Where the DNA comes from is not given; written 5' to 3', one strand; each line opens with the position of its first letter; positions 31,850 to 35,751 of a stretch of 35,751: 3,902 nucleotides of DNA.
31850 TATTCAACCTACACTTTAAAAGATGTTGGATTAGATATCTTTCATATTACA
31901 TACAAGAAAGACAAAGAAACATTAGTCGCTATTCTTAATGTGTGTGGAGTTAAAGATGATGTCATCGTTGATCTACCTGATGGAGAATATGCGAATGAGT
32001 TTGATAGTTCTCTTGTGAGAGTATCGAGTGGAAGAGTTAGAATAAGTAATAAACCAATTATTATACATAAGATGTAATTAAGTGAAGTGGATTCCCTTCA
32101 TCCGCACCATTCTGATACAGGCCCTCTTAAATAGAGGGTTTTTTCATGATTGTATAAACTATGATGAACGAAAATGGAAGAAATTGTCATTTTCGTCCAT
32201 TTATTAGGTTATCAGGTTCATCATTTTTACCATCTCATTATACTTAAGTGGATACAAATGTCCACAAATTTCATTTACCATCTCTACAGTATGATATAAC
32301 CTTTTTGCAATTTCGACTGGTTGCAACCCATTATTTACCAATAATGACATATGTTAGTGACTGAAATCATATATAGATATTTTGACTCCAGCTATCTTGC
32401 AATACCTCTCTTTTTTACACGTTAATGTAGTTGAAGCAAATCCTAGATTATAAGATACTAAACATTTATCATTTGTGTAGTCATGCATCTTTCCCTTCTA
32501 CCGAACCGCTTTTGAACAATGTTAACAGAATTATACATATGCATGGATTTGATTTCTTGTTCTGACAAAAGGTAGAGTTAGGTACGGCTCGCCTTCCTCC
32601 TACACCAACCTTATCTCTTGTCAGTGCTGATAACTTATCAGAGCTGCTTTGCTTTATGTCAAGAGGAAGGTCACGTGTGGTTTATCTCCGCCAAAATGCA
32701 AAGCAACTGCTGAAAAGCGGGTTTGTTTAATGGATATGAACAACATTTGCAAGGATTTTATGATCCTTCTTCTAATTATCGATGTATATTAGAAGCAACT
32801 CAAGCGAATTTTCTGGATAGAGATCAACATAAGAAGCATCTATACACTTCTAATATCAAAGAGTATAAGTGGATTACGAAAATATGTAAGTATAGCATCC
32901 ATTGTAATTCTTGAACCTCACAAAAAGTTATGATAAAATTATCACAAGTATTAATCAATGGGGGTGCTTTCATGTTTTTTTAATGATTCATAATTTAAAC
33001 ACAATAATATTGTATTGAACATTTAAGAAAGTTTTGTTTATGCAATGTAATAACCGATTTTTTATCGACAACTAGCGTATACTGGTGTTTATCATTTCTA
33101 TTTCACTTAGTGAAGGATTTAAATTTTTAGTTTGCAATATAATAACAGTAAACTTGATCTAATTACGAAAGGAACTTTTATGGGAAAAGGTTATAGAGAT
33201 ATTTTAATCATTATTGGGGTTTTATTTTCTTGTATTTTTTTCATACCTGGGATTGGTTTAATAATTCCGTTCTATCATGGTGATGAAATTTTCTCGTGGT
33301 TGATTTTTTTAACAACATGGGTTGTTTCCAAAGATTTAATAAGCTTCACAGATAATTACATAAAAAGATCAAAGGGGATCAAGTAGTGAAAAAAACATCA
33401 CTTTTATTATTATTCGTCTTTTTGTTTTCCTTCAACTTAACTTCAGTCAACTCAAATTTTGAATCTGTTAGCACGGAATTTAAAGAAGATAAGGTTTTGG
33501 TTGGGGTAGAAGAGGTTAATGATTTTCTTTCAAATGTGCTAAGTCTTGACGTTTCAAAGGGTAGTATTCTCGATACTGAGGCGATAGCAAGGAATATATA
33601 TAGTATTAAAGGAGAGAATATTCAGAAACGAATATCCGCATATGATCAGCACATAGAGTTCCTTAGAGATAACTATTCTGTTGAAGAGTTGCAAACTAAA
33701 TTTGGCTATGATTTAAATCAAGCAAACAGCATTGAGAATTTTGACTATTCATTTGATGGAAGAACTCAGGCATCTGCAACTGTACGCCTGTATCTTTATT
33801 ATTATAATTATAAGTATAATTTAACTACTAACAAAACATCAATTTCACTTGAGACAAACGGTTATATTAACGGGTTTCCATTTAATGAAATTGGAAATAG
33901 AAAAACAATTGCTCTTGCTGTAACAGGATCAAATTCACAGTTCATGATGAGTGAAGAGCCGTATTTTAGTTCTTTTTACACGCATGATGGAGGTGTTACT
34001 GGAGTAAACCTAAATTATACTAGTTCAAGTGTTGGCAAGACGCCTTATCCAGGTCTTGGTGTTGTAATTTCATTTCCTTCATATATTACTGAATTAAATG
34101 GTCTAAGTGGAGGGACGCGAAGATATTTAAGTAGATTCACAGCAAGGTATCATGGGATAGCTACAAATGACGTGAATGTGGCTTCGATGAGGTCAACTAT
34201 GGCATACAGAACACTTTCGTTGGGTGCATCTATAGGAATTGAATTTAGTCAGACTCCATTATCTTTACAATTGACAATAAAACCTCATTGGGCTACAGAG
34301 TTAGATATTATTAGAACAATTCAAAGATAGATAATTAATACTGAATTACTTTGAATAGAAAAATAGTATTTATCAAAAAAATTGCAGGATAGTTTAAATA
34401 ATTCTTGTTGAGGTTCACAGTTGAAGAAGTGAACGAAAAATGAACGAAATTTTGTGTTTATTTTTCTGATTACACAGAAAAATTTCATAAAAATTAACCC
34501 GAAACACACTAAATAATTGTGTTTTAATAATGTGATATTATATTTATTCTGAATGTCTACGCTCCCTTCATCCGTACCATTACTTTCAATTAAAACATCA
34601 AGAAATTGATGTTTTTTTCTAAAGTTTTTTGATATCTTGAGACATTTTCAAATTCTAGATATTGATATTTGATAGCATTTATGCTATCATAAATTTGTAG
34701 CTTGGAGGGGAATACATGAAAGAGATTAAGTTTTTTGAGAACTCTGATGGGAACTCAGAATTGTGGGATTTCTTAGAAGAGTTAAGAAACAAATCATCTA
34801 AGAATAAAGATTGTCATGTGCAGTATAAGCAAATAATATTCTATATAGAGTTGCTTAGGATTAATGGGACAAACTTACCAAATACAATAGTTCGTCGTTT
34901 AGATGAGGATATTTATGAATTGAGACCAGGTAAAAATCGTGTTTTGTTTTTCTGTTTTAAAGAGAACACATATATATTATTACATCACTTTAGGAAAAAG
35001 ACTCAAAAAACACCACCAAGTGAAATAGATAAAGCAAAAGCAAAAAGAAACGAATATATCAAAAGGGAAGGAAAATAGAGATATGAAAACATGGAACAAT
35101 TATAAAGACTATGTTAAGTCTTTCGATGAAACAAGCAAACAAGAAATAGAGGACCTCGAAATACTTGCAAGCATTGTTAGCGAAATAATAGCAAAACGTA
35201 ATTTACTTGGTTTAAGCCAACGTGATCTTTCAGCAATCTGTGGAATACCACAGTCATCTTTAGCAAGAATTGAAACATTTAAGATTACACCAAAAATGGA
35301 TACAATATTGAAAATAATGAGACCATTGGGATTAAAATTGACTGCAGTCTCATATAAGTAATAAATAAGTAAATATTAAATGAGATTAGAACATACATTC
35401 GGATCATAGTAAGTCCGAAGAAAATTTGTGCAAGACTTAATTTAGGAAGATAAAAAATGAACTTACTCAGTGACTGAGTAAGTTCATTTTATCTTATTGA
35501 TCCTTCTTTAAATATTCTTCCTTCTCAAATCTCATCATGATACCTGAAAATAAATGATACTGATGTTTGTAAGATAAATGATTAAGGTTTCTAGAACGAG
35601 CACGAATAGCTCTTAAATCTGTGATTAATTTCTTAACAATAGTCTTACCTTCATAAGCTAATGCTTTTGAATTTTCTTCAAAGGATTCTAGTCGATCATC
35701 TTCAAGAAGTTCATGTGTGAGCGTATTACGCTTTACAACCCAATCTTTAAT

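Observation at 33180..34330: Orphan two-gene cargo module: small two-TM protein translationally coupled to a cysteine-free secreted protein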

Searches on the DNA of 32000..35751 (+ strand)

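Call 14: search_dna_similar(query=window:32000-35751:+, collection=phages, mode=distant)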
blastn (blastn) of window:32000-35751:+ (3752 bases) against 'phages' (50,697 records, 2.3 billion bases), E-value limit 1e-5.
Records with a match: 2; places in all: 2; records where one place covers at least 80% of the query: 0.
Best place of each record, by identity: 80-90% 2.
By first word of the organism name: Streptococcus 2.
By host as written in the record: Streptococcus dysgalactiae ERR111982 1; Streptococcus equi Sz35 1.
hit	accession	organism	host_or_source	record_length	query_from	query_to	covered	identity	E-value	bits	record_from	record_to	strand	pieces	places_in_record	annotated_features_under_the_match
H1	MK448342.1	Streptococcus satellite phage Javan160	Streptococcus dysgalactiae ERR111982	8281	2978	3040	2%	81.0%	4e-6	61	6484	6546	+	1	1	hypothetical protein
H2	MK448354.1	Streptococcus satellite phage Javan198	Streptococcus equi Sz35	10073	2978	3040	2%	81.0%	4e-6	61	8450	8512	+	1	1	hypothetical protein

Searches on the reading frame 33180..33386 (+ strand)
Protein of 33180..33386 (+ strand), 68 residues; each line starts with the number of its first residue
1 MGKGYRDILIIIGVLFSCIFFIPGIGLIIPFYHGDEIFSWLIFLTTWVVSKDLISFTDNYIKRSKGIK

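Call 5: search_protein_families(library=pfam, proteins=[window:33180-33386:+], max_evalue=1)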
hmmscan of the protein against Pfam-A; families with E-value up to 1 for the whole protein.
window:33180-33386:+ (68 aa): 0 families

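Call 6: search_protein_families(library=phrogs, proteins=[window:33180-33386:+], max_evalue=1)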
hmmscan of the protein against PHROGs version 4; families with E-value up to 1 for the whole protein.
window:33180-33386:+ (68 aa): 0 families

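Call 7: search_protein_families(library=ncbifam, proteins=[window:33180-33386:+], max_evalue=1)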
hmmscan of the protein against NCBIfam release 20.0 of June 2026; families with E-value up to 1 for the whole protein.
window:33180-33386:+ (68 aa): 0 families

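Call 83: search_protein_families(library=padloc, proteins=[window:33180-33386:+, L026:1132-2409:+], max_evalue=0.1)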
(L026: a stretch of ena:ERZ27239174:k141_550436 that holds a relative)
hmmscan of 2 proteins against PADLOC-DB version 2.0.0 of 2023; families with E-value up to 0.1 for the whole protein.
window:33180-33386:+ (68 aa): 0 families

L026:1132-2409:+ (425 aa): 8 families
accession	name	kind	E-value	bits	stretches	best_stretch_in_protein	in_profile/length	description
PDLC04790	PDC-S01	-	2.9e-57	192.3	1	6-423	10-417/422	-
PDLC04787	PDC-S01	-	2.1e-24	84.1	1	8-420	11-402/412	-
PDLC04789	PDC-S01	-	7.1e-23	79.2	1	9-371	3-344/375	-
PDLC04786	PDC-S01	-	1.1e-10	38.9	1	59-390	73-405/439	-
PDLC04788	PDC-S01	-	1.3e-10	38.8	1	76-369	87-384/448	-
PDLC04791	PDC-S01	-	4.3e-10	36.8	1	165-382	156-365/395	-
PDLC04792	PDC-S01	-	2.4e-06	24.4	1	62-370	75-387/452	-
PDLC04140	mad8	-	0.0008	17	1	14-53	18-57/314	mads_8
